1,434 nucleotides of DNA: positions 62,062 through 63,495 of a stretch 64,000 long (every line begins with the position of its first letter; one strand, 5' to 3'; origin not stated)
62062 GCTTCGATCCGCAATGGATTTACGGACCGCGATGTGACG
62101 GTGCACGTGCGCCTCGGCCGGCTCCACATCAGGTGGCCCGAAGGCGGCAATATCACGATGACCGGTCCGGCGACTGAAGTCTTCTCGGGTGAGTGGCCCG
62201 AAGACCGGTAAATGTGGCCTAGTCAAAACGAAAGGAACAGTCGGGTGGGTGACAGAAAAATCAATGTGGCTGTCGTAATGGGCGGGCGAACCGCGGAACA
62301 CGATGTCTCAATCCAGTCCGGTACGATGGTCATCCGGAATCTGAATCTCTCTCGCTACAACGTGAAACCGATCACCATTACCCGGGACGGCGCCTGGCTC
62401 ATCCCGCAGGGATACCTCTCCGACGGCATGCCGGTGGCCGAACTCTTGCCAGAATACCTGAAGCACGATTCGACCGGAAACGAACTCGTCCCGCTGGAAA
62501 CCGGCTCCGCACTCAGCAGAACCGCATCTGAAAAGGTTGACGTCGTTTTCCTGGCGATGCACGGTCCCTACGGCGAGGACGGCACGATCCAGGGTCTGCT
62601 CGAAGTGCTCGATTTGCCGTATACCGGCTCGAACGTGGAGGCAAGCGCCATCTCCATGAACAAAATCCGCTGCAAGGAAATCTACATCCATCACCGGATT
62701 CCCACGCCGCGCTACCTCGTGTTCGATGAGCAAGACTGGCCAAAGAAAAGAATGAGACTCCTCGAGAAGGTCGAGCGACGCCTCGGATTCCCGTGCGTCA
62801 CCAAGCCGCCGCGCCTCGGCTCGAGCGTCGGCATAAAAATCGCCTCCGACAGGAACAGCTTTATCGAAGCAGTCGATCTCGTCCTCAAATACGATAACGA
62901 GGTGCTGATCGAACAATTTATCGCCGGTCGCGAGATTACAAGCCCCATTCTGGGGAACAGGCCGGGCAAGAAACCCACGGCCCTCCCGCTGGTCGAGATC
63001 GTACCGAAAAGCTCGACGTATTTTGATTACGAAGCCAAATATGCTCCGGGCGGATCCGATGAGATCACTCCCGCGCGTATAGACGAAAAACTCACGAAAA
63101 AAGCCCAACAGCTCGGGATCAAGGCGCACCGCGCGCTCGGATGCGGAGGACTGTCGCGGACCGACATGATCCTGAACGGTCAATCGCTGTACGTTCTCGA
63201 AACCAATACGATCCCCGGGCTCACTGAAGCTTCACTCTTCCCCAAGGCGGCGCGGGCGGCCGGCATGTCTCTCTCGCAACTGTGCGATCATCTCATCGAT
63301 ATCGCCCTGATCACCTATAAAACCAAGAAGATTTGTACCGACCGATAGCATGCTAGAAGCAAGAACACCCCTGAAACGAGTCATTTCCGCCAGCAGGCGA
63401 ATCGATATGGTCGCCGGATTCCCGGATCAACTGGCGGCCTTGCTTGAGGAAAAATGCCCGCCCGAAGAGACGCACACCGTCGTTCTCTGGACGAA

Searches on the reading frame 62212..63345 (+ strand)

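Call 92: search_protein_families(library=pfam, proteins=[window:62212-63345:+], max_evalue=0.000001)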
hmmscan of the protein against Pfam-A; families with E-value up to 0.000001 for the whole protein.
window:62212-63345:+ (378 aa): 3 families
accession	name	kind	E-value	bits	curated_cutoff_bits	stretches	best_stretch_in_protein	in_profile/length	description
PF07478.18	Dala_Dala_lig_C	-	6.5e-54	183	24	1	163-362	7-203/204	D-ala D-ala ligase C-terminus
PF01820.27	Dala_Dala_lig_N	-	4.9e-31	108.2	34.6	1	18-140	1-121/121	D-ala D-ala ligase N-terminus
PF02222.28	ATP-grasp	-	9e-07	29.2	27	0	159-330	4-158/179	ATP-grasp domain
